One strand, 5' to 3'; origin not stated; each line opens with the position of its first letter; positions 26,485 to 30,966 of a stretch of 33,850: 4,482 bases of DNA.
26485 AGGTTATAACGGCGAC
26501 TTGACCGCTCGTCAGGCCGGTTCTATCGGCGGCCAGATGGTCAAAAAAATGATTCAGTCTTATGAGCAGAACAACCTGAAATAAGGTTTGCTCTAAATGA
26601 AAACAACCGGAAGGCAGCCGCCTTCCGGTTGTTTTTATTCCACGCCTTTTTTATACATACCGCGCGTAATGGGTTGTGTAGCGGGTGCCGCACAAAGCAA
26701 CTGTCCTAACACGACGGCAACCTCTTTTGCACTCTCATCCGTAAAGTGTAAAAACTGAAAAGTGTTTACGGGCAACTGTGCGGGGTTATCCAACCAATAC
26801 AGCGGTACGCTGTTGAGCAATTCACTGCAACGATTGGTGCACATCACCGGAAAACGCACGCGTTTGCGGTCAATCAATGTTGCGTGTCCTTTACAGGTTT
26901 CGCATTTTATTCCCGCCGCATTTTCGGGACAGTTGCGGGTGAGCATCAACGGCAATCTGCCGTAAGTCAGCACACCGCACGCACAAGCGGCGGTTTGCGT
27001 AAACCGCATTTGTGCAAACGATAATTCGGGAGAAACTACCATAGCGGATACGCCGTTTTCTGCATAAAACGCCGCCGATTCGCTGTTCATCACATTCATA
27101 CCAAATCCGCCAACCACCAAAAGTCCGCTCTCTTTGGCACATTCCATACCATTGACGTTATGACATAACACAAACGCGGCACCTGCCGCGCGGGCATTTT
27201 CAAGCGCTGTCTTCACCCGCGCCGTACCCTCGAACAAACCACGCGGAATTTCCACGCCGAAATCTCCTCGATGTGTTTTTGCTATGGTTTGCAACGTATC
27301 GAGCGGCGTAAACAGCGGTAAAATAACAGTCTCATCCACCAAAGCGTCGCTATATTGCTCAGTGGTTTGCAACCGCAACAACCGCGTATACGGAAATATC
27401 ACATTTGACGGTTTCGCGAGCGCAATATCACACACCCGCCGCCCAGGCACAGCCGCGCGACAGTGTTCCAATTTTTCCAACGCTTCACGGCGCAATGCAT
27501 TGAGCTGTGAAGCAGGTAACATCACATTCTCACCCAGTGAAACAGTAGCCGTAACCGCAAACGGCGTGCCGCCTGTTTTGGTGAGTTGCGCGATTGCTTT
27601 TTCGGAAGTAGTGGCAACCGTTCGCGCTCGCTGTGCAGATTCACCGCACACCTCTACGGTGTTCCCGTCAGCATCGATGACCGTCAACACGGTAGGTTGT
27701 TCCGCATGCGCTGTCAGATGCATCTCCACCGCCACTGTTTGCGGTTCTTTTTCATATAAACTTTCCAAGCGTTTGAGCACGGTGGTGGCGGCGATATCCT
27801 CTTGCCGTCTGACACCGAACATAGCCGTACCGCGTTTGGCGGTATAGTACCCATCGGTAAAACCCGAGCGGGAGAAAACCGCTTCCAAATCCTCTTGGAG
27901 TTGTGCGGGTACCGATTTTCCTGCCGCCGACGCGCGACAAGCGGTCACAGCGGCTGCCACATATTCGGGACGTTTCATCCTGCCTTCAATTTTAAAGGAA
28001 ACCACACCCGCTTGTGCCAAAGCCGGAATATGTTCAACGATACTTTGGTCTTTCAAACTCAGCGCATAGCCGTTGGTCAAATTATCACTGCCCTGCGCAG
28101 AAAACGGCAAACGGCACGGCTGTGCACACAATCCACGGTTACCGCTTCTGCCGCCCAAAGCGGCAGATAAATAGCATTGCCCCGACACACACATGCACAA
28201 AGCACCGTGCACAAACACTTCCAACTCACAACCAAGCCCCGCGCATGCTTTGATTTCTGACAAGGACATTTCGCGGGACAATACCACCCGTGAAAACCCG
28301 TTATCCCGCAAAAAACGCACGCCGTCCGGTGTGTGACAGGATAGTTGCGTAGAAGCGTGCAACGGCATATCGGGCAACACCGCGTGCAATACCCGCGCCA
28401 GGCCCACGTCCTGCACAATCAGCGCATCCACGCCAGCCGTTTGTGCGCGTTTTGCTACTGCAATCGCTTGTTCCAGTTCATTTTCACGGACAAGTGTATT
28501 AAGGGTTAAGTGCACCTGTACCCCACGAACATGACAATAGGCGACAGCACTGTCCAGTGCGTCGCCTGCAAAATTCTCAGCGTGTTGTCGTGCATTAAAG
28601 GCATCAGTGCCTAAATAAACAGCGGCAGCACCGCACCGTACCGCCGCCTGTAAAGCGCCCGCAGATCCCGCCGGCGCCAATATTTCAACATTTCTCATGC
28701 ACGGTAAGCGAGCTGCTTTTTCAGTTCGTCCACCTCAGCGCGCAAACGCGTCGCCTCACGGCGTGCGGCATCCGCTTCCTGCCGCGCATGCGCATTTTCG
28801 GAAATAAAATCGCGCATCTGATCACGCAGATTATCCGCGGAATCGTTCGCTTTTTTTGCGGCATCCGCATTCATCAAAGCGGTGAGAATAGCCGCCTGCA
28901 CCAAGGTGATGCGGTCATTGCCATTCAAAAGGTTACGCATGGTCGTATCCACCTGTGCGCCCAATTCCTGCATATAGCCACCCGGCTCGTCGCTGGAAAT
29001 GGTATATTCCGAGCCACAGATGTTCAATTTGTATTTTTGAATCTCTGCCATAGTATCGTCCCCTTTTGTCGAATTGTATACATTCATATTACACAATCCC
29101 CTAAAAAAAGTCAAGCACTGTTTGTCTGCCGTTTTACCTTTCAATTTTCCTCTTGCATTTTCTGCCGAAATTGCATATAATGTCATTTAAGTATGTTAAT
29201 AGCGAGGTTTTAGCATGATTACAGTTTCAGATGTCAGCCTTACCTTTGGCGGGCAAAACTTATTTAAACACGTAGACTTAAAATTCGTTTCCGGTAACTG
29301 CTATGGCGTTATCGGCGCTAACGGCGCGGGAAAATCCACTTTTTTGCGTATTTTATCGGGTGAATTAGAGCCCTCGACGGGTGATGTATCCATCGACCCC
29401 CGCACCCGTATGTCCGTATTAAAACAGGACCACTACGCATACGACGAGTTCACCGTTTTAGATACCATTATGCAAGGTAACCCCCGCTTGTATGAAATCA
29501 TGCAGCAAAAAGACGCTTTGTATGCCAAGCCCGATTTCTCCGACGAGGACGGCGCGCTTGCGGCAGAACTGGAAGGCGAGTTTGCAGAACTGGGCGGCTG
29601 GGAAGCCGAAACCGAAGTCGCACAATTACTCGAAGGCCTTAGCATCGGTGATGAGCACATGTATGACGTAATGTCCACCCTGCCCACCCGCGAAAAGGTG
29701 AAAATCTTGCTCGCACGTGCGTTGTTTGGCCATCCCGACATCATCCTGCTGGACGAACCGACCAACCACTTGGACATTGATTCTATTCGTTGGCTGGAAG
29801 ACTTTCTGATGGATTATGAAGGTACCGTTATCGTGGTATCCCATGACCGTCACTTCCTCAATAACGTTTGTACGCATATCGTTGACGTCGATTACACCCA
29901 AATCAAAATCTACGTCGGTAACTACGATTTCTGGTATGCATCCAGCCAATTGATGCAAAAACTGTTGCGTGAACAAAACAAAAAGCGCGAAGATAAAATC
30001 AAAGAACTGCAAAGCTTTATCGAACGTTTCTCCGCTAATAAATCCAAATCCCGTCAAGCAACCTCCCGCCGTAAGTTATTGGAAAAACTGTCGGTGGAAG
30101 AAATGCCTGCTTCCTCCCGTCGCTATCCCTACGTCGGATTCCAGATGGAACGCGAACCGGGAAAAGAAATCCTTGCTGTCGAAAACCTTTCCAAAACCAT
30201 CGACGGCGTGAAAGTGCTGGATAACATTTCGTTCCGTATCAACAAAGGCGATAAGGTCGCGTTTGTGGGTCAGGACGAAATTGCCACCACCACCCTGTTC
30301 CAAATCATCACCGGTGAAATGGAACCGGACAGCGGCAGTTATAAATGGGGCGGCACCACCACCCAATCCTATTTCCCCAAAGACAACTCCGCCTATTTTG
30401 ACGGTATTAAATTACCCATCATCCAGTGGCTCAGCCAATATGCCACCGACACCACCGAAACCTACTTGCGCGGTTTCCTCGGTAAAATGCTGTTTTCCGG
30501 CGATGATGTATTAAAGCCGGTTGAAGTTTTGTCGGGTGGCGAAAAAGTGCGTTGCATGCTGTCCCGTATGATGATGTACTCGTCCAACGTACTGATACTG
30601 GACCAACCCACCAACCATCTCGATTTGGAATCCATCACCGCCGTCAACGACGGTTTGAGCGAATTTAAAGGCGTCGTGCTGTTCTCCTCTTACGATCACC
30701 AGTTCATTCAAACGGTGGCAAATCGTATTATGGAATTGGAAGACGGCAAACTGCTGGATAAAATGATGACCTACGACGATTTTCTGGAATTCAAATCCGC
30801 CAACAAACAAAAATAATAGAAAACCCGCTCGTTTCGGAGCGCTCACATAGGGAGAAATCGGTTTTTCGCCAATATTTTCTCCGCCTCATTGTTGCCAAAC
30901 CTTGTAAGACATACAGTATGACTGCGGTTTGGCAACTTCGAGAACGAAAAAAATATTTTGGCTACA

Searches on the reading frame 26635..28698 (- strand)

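Call 64: search_protein_families(library=pfam, proteins=[window:26635-28698:-], max_evalue=0.001)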
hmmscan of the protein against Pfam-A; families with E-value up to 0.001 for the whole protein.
window:26635-28698:- (687 aa): 2 families
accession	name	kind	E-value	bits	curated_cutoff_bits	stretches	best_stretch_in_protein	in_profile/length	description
PF01136.24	Peptidase_U32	-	2.4e-73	246.7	22.4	2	76-289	2-231/233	Peptidase family U32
PF12392.13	DUF3656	-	1.5e-20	74.4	22.1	1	308-414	10-108/109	Collagenase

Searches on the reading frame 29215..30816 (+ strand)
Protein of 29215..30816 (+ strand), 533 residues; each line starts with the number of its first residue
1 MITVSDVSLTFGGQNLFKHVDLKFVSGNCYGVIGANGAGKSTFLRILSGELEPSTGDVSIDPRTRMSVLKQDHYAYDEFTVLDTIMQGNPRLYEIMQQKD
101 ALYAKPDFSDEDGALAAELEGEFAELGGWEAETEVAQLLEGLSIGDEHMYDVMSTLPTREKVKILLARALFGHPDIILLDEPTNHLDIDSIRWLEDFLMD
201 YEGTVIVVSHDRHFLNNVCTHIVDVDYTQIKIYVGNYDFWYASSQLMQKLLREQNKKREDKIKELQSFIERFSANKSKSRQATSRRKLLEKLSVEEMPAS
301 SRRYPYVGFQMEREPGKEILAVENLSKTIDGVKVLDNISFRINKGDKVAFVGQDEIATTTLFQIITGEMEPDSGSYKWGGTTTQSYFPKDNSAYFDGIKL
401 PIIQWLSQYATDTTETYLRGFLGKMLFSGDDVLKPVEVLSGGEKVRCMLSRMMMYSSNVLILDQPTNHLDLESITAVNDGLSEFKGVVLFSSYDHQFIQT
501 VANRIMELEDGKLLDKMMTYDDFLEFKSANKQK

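Call 64: search_protein_families(library=pfam, proteins=[window:29215-30816:+], max_evalue=0.001)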
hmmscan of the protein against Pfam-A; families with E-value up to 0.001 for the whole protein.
window:29215-30816:+ (533 aa): 4 families
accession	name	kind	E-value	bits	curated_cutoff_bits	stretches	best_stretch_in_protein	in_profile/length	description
PF00005.33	ABC_tran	-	4.6e-37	128.1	25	2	18-184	2-137/137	ABC transporter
PF12848.13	ABC_tran_Xtn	-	1.4e-19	70.4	25.9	1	223-302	1-78/85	ABC transporter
PF13304.12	AAA_21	-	1.3e-07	32.4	27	0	30-48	2-20/304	AAA domain, putative AbiEii toxin, Type IV TA system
PF02463.25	SMC_N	-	7.9e-05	22.6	40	0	20-44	18-41/220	RecF/RecN/SMC N terminal domain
